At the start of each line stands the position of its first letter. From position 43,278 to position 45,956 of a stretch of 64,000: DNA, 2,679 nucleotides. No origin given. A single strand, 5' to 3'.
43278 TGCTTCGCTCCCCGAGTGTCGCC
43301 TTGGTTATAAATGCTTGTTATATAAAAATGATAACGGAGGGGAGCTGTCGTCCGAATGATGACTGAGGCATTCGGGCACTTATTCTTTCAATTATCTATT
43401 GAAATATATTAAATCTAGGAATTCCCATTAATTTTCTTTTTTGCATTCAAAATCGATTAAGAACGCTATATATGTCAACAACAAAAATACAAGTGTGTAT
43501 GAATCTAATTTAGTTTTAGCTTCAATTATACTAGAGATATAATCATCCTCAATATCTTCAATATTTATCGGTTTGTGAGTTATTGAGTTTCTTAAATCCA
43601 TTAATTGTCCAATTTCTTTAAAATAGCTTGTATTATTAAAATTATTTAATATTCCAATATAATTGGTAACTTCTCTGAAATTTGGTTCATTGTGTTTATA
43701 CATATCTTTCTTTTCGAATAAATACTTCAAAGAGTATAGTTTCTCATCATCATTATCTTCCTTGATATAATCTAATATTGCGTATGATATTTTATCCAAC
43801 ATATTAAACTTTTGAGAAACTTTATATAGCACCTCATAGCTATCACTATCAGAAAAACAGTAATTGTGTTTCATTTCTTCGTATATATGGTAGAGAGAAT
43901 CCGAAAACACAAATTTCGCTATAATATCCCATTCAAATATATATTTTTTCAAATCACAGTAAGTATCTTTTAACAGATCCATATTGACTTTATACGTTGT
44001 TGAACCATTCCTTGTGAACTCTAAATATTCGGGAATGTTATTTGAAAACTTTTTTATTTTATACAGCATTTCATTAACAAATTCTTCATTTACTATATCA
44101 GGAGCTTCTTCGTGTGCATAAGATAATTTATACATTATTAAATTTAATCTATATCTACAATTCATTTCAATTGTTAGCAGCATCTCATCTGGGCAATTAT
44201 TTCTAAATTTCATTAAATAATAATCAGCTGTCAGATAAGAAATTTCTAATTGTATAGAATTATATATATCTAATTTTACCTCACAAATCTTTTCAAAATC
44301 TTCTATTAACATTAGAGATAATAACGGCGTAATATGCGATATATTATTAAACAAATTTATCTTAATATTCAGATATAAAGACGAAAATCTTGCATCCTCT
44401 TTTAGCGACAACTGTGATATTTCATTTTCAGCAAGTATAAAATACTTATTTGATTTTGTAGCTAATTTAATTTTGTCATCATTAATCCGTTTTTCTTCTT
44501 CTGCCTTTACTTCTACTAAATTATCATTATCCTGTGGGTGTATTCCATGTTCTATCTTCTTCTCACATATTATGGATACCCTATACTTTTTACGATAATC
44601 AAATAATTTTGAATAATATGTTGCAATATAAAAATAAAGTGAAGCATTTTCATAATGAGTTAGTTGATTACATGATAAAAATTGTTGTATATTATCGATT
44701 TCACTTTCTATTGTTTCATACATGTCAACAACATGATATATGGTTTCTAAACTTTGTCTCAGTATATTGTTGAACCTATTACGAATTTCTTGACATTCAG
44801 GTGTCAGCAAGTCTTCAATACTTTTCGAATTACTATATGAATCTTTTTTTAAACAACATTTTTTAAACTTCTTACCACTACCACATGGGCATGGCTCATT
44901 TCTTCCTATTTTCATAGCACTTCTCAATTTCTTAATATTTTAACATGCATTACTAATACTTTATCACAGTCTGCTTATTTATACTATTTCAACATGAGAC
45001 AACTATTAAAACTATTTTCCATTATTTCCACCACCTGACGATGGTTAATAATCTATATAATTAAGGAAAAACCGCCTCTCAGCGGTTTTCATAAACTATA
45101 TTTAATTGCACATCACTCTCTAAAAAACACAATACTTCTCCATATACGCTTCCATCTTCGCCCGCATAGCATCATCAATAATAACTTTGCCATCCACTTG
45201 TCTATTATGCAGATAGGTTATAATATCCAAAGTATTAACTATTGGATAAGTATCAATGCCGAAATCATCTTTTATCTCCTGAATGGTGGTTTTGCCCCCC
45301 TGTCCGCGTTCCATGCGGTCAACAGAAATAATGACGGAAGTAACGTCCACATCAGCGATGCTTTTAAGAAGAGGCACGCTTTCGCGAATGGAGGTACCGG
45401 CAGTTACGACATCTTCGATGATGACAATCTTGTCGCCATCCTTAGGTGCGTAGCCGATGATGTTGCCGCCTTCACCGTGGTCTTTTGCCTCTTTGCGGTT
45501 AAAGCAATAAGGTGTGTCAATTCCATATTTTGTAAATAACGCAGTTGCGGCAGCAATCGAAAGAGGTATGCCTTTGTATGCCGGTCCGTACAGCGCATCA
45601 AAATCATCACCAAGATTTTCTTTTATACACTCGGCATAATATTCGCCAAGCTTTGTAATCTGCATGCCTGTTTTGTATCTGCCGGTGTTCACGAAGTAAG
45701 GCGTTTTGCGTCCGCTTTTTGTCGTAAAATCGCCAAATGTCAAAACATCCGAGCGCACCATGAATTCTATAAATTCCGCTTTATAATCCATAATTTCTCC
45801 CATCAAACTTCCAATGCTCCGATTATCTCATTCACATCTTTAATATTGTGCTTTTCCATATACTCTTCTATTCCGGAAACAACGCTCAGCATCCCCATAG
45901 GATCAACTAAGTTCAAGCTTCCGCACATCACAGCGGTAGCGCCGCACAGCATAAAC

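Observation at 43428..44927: Solitary AT-rich gene encoding SEC-C zinc motif + large helical region + C-terminal RNxxxH (HEPN-like) motif: candidate single-gene abortive-infection/toxin module beside pyrE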

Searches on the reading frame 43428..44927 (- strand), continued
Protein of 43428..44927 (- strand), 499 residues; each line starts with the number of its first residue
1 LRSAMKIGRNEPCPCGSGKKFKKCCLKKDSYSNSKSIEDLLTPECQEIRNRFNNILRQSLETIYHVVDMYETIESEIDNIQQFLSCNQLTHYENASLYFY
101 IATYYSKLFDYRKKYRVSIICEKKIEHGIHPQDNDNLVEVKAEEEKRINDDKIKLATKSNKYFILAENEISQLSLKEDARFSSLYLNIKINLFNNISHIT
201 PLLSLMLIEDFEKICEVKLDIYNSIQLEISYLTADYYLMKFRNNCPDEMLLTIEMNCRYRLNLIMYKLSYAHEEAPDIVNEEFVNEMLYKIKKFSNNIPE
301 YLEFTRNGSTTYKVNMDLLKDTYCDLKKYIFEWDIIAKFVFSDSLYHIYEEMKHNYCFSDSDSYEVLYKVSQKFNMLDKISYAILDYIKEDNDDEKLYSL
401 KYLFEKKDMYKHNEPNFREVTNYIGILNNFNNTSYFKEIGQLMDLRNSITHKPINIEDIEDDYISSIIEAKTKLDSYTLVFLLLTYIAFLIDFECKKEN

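Call 83: list_cluster_members(proteins=[P0001, P0002, P0121, P0122, P0123, P0124, P0125, P0126])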
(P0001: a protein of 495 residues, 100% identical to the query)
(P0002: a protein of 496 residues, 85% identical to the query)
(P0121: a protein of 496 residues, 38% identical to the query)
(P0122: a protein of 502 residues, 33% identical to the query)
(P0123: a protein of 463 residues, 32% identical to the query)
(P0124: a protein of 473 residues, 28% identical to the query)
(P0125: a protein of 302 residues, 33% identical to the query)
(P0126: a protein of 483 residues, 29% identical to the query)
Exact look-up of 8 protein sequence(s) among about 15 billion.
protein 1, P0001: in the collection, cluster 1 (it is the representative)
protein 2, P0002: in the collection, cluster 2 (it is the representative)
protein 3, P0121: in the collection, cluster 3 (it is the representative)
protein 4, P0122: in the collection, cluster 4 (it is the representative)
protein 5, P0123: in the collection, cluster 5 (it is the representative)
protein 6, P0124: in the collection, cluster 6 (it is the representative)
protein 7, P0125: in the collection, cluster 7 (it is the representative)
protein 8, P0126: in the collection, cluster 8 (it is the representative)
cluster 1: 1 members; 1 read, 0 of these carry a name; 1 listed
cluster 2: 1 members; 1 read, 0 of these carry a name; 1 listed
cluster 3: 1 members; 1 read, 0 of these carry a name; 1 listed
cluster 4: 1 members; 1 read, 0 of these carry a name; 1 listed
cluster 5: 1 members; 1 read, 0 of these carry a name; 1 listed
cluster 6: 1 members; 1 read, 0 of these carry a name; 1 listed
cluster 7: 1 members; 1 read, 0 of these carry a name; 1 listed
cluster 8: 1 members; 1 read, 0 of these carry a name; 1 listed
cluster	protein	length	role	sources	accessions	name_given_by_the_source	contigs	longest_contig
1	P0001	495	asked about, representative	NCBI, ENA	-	-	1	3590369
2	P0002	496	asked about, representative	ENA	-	-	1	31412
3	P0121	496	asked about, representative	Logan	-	-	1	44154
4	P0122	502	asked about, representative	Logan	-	-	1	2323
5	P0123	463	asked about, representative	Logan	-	-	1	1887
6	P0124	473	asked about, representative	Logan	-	-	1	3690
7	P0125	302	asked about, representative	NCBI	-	-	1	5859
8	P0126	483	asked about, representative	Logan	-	-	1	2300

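Call 87: search_protein_families(library=padloc, proteins=[L086:1125-4007:+, L086:4010-5857:+, L087:1119-1784:+, L003:2-256:+, L003:1774-2298:+, L002:2264-3334:+, L002:4460-4858:+, L002:4782-5489:+, L002:3861-4166:+], max_evalue=0.001)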
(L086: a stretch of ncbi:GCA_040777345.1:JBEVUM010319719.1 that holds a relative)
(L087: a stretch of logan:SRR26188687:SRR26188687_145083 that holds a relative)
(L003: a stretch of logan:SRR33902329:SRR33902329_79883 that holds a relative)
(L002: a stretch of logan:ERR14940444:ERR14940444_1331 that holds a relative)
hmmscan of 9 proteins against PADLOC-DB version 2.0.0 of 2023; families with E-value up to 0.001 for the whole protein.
L086:1125-4007:+ (961 aa): 0 families

L086:4010-5857:+ (615 aa): 44 families (the best 25 are shown)
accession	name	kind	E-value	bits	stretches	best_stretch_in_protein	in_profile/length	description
PDLC03633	MTase_III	-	3.1e-53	179.4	1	54-349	73-359/616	Type III methyltransferase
PDLC03300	MTase_II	-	1.6e-48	163.4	1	54-352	7-284/302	Type II methyltransferase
PDLC03354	MTase_II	-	9e-47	158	2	59-233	61-223/425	Type II methyltransferase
PDLC03339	MTase_II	-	9.1e-43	144.5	1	59-370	4-297/399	Type II methyltransferase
PDLC03371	MTase_II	-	5.5e-37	125.7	1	55-347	7-256/260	Type II methyltransferase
PDLC03299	MTase_II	-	7.2e-36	122.2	1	132-345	53-259/296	Type II methyltransferase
PDLC03636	MTase_III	-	5.3e-34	115.9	2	130-219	86-176/575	Type III methyltransferase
PDLC03635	MTase_III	-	3.3e-32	110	2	131-231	259-362/708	Type III methyltransferase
PDLC03644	MTase_III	-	6.5e-29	99.1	2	31-237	11-207/542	Type III methyltransferase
PDLC03634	MTase_III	-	2.8e-27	93.9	2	48-235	84-268/621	Type III methyltransferase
PDLC03638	MTase_III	-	4.1e-25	86.2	2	257-332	593-666/816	Type III methyltransferase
PDLC03320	MTase_II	-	1.1e-24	85.1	1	133-345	72-276/289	Type II methyltransferase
PDLC03641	MTase_III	-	8.4e-21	72.2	2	55-235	101-280/657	Type III methyltransferase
PDLC03230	MTase_II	-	1.7e-18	65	1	131-335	70-274/360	Type II methyltransferase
PDLC03387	MTase_II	-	3.1e-18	64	1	186-345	142-277/289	Type II methyltransferase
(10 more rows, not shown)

L087:1119-1784:+ (222 aa): 0 families

L003:2-256:+ (85 aa): 0 families

L003:1774-2298:+ (175 aa): 0 families

L002:2264-3334:+ (357 aa): 4 families
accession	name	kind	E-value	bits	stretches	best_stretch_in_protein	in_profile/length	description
PDLC00833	E1-E2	-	8.1e-06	23.5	1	2-48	170-216/222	E1-E2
PDLC00872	E2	-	2.9e-05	21.7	1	3-49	167-213/216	E2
PDLC04917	PDC-S12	-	9.3e-05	20.4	1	2-23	196-217/218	-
PDLC00865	E2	-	0.0001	19.8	1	3-48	169-215/219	E2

L002:4460-4858:+ (133 aa): 0 families

L002:4782-5489:+ (236 aa): 0 families

L002:3861-4166:+ (102 aa): 0 families

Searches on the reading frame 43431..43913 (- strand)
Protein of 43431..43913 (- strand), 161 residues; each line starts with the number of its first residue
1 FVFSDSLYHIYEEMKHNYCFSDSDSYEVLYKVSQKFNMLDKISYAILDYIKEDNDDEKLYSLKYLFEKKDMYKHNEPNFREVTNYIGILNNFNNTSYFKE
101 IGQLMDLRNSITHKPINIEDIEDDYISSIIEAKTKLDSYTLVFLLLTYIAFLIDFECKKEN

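Call 56: search_solved_structures(query=A3, max_evalue=10, show_alignments=2)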
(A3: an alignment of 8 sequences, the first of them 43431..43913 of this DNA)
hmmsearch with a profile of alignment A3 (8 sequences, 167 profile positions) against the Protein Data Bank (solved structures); distinct sequences matched with E-value up to 10: 3.
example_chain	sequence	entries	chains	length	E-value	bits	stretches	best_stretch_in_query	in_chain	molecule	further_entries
5ur2_A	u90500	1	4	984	0.44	13.4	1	63-114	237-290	Bifunctional protein PutA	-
5z7m_A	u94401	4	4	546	0.5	13.2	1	15-72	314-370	Chitinase A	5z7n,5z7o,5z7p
9lt9_A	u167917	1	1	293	1.3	11.9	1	40-76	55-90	mRNA export factor GLE1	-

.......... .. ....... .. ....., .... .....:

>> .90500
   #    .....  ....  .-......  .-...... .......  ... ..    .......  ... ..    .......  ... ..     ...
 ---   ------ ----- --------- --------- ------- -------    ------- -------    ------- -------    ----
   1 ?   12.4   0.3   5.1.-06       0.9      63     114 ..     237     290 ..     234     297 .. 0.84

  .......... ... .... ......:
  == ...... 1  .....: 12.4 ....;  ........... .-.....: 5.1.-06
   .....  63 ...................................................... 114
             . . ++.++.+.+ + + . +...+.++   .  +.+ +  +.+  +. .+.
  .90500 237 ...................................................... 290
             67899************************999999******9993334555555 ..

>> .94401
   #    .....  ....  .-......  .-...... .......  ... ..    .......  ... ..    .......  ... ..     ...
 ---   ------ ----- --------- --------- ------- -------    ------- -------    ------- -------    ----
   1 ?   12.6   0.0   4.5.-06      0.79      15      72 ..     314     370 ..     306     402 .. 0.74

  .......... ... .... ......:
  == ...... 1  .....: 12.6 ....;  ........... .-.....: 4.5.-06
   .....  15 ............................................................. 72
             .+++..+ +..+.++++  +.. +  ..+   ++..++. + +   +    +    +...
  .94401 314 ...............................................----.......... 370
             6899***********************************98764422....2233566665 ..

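Call 59: find_homologous_proteins(query=A3, max_evalue=10)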
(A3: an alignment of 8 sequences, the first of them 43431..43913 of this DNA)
Query A3 (8 sequences) (161 aa, profile of the alignment): 1 proteins with E <= 10 among 1966 candidates.
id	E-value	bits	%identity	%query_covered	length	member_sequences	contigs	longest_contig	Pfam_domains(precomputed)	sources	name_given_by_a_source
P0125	2.8e-53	198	36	83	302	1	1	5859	-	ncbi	-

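Call 62: search_protein_families(library=pfam, proteins=[window:43431-43913:-], max_evalue=10)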
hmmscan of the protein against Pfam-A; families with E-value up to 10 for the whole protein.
window:43431-43913:- (161 aa): 3 families
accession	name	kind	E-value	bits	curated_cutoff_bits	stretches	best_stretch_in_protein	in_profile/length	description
PF18733.6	HEPN_LA2681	-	0.00024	21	27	1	34-128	68-167/204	LA2681-like HEPN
PF18735.6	HEPN_RiboL-PSP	-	0.00032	21.1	28.4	1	47-130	103-179/191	RiboL-PSP-HEPN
PF12358.13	DUF3644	-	0.0092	16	27.6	1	49-126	44-116/183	Domain of unknown function (DUF3644)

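Call 63: predict_structure(alignment_id=A3)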
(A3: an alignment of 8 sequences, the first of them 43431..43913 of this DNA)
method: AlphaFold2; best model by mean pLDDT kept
length: 161 residues; sequences in the alignment: 8
mean_pLDDT: 68.0   pTM: 0.68
mean pLDDT of the five models: 68.0, 65.6, 61.0, 59.6, 49.2
residues with pLDDT >= 90: 0; 70-90: 79; 50-70: 70; < 50: 12
segments of 3 or more residues with pLDDT < 50: 1-3, 92-99
pLDDT, mean of each block of 10 residues (from residue 1): 62 68 64 76 80 56 72 68 73 46 58 60 67 76 85 78 55
secondary structure, 60 per line:
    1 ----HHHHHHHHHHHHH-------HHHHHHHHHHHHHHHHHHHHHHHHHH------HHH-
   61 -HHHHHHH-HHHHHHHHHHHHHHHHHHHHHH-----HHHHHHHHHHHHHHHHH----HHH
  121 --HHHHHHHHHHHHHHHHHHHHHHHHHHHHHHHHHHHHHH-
elements in order: H5-17 H25-50 H62-68 H70-91 H97-113 H123-160

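Call 91: fold_search(model_id=the predicted structure, library=pdb)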
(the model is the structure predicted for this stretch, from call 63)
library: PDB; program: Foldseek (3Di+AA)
matches with E <= 10: 136; with E <= 0.001: 0
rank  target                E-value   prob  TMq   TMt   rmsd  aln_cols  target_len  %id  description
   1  2xra_A                1.2e+00  0.47  0.42  0.35   8.5       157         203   10  crystal structure of the HK20 Fab in complex with a gp41 mimetic 5- Helix (released 2010-12-15)
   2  6dfk_C                2.1e+00  0.12  0.27  0.21  18.3       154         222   11  Crystal structure of the 11S subunit of the Plasmodium falciparum proteasome, PA28 (released 2019-08-07)
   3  9fed                  2.2e+00  0.06  0.19  0.17  17.6       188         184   12  Single-chain chimeric protein mimicking the interaction between HR1 and HR2 in HIV gp41 (released 2025-05-28)
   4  7xgf_A                2.4e+00  0.10  0.26  0.26  16.1       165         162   10  Crystal structure of BCL-xL in complex with computationally designed inhibitor protein (released 2022-07-20)
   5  8v8v_D                2.4e+00  0.08  0.22  0.15  27.8       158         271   15  PI3Ka H1047R co-crystal structure with inhibitor in cryptic pocket near H1047R (compound 7). (released 2024-03-20)
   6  8dt0_A                2.5e+00  0.23  0.36  0.40   6.9       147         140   12  Scaffolding protein functional sites using deep learning (released 2022-08-10)
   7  6dfk_M                2.8e+00  0.10  0.28  0.22  17.4       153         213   12  Crystal structure of the 11S subunit of the Plasmodium falciparum proteasome, PA28 (released 2019-08-07)
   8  6dfk_A                2.8e+00  0.08  0.25  0.19  18.9       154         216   12  Crystal structure of the 11S subunit of the Plasmodium falciparum proteasome, PA28 (released 2019-08-07)
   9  5msj_X                3.0e+00  0.06  0.24  0.20  16.8       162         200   12  Mouse PA28alpha (released 2017-09-13)
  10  4kik_B                3.0e+00  0.06  0.25  0.07  28.5       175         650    9  Human IkB kinase beta (released 2013-06-26)
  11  21ig_A                3.3e+00  0.11  0.24  0.13  11.6       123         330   16  Crystal structure of terpeniod cyclase SpSODS from rhizobacterium Serratia plymuthica (released 2026-03-18)
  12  4pgr                  3.3e+00  0.06  0.22  0.19  12.3       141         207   20  Crystal structure of YetJ from Bacillus Subtilis at pH 8 (released 2014-06-04)
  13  6dfk_K                3.4e+00  0.08  0.27  0.21  18.2       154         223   11  Crystal structure of the 11S subunit of the Plasmodium falciparum proteasome, PA28 (released 2019-08-07)
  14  5swp_B                3.4e+00  0.04  0.18  0.12  25.2       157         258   17  Crystal Structure of PI3Kalpha in complex with fragments 6 and 24 (released 2017-02-15)
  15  8tdu_B                3.6e+00  0.08  0.25  0.18  23.4       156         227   14  STX-478, a Mutant-Selective, Allosteric Inhibitor bound to PI3Kalpha (released 2023-09-06)
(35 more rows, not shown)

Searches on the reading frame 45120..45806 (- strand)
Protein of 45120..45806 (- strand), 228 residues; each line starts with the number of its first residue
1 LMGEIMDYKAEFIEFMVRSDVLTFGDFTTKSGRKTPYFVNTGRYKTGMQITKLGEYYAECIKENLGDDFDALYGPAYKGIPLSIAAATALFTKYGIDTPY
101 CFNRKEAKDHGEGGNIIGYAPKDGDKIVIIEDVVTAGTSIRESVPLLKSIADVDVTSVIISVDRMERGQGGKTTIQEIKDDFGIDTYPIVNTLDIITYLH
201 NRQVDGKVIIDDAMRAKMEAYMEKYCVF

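Call 3: search_protein_families(library=pfam, proteins=[window:45120-45806:-], max_evalue=1)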
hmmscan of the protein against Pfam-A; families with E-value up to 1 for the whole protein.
window:45120-45806:- (228 aa): 1 family
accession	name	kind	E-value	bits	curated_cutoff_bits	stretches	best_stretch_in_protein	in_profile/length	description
PF00156.33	Pribosyltran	-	1.7e-09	37.6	26.3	1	44-150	5-113/158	Phosphoribosyl transferase domain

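Call 32: find_related_loci(query=window:45120-45791:-, collection=genome_contigs, flank=6000)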
Query window:45120-45791:- (223 aa) in genome_contigs; peptide patterns used: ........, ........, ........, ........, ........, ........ (x = any residue, [..] = any of these).
600 stretches matched a pattern (row limit reached: there are more); 593 encode a relative of the query (tblastn E <= 1e-3); the best 80 are kept; 80 distinct loci.
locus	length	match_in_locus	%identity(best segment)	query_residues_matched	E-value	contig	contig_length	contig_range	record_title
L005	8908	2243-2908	69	1-222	3e-106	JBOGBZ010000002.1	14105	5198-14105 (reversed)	MAG: Cellulosilyticaceae bacterium isolate WFFMC_MAG_409 k139_151743_flag=0_multi=7.2914_len=14105, whole genome shotgun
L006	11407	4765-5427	67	1-221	6e-105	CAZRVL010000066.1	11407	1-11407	MAG TPA_asm: uncultured Lachnospiraceae bacterium isolate SRP313737_co1_230 genome assembly, contig: NODE_8656_length_11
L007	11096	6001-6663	66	1-221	6e-103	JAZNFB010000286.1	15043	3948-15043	MAG: Candidatus Flemingiibacterium sp. isolate T1900044715_TS20190181.MAGScoT_cleanbin_000068 SGB_1872_k141_1217628, who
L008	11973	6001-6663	67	2-222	3e-102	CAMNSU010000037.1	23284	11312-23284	MAG: uncultured Clostridia bacterium isolate SRR19792995_bin.74_metawrap_v1.3_MAG genome assembly, contig: ERZ12290371_2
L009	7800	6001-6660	65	1-220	6e-102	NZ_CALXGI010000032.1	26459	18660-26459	MAG: uncultured Pseudoflavonifractor sp. isolate BRZ_HM__bin59 BRZ_HM__NODE_1751_length_26459_cov_10.105943, whole genom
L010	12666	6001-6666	64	1-222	9e-101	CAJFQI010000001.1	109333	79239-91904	Candidatus Avimonas faecium isolate Chicken_12_mag_180 genome assembly, contig: MAGpy_11413_12_idba_bin_180_fascaffold_1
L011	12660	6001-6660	65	1-220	8e-101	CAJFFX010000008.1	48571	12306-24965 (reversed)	Candidatus Pseudoscilispira falkowii isolate Chicken_12_mag_143 genome assembly, contig: MAGpy_11413_12_idba_bin_143_fas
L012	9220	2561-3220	63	1-220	1e-99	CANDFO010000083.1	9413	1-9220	MAG TPA_asm: uncultured Flavonifractor sp. isolate ERR6760060_bin.48_metawrap_v1.3_MAG genome assembly, contig: ERZ12802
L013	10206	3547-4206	65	1-220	1e-99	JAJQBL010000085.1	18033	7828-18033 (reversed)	MAG: Clostridiales bacterium isolate C.3_10 NODE_663_length_18033_cov_38.268884, whole genome shotgun sequence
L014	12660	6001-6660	63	1-220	3e-99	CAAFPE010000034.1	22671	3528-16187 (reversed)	MAG TPA_asm: uncultured Oscillospiraceae bacterium, isolate HGM13113, WGS project CAAFPE010000000 data, contig: SRS25523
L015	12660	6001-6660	65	1-220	2e-98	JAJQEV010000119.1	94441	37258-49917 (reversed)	MAG: Clostridiales bacterium isolate MI.B2_1 NODE_18_length_94441_cov_28.856981, whole genome shotgun sequence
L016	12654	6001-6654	65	3-220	1e-98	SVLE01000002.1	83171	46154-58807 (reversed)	MAG: Oscillospiraceae bacterium isolate SIG479 NODE_1649_length_83171_cov_1.882436, whole genome shotgun sequence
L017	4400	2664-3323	64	1-220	3e-98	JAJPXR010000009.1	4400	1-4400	MAG: Clostridiales bacterium isolate AH.13_10 NODE_3143_length_4400_cov_8.272727, whole genome shotgun sequence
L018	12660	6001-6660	62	1-220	1e-96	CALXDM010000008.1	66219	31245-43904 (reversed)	MAG: uncultured Oscillospiraceae bacterium isolate BRZ_GF__bin13 genome assembly, contig: BRZ_GF__NODE_353_length_66219_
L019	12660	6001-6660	61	1-220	4e-96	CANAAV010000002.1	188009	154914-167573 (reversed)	MAG TPA_asm: uncultured Flavonifractor sp. isolate SRR14629575_bin.32_metawrap_v1.3_MAG genome assembly, contig: NODE.25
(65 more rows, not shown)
